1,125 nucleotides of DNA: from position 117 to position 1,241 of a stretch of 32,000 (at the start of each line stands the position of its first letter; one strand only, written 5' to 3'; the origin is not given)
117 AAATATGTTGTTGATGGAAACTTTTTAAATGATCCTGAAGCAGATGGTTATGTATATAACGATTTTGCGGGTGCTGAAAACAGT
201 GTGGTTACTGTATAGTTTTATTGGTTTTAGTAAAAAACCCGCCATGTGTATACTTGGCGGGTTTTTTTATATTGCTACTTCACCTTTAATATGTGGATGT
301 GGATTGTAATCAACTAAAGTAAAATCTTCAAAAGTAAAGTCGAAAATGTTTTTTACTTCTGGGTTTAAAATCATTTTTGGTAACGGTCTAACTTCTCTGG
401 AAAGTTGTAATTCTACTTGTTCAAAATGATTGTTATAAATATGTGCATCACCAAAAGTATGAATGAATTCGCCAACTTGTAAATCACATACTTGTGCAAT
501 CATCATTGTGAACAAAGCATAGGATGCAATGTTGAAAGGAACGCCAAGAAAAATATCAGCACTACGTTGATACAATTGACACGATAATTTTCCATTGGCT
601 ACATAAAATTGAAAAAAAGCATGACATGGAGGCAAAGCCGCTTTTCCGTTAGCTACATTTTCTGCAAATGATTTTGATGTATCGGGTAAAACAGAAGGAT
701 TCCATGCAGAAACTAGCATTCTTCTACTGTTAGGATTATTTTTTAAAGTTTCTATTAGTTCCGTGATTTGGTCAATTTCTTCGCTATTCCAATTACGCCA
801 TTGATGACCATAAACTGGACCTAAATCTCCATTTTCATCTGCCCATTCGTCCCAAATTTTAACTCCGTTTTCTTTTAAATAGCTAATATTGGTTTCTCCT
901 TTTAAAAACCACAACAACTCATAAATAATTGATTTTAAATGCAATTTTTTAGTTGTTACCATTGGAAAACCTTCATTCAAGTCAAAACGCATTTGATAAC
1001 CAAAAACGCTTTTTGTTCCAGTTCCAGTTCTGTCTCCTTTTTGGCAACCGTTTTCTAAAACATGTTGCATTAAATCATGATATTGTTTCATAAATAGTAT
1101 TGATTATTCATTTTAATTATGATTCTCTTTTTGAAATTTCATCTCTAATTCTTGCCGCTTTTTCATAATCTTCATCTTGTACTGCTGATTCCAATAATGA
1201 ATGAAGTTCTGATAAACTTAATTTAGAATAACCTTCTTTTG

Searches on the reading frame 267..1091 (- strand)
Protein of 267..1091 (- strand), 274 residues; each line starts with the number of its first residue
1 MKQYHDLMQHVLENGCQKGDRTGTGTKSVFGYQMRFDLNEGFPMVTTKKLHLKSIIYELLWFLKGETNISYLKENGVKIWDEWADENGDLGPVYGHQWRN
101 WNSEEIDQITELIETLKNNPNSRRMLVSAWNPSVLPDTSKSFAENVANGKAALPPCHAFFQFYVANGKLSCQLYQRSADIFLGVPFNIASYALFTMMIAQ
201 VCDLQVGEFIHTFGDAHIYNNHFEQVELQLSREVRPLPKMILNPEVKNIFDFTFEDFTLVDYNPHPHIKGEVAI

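Call 68: find_encoding_contigs(protein=window:267-1091:-, flank=10000, max_places=3)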
Protein window:267-1091:- (274 aa): 2 contigs read that carry it; 1 place shown.
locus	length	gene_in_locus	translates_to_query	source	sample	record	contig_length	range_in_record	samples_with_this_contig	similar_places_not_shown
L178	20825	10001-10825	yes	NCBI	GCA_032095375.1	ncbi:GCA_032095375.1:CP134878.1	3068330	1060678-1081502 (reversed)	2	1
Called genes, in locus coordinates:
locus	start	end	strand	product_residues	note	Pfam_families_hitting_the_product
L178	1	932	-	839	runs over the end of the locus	PF03030:H_PPase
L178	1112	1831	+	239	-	PF00535:Glycos_transf_2, PF10111:Glyco_tranf_2_2 (weak), PF13641:Glyco_tranf_2_3 (weak)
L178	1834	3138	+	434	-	-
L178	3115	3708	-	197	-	PF00730:HhH-GPD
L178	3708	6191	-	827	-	PF13620:CarboxypepD_reg, PF13715:CarbopepD_reg_2, PF18939:DUF5686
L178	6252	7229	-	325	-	PF02779:Transket_pyr, PF02780:Transketolase_C, PF17147:PFOR_II (faint)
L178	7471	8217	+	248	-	PF01012:ETF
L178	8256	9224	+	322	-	PF01012:ETF, PF00766:ETF_alpha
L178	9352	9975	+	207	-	PF02577:BFN_dom, PF02151:UVR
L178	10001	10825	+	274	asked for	PF00303:Thymidylat_synt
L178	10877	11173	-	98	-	PF02922:CBM_48 (weak), PF16561:AMPK1_CBM (weak)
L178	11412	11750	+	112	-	PF13239:2TM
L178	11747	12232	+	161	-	PF00186:DHFR_1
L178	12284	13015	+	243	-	PF01209:Ubie_methyltran, PF02353:CMAS (weak), PF02475:TRM5-TYW2_MTfase (weak), PF13489:Methyltransf_23, PF13649:Methyltransf_25, PF13847:Methyltransf_31, PF08241:Methyltransf_11, PF08242:Methyltransf_12, +1 more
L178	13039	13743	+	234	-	PF13568:OMP_b-brl_2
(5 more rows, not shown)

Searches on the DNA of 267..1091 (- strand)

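Call 83: search_dna_similar(query=L178:19160-19452:+, collection=plasmids, mode=distant, max_evalue=0.01)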
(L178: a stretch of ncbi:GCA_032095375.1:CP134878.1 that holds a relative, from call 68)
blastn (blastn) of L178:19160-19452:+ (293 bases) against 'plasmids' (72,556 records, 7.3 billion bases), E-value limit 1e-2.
No match.
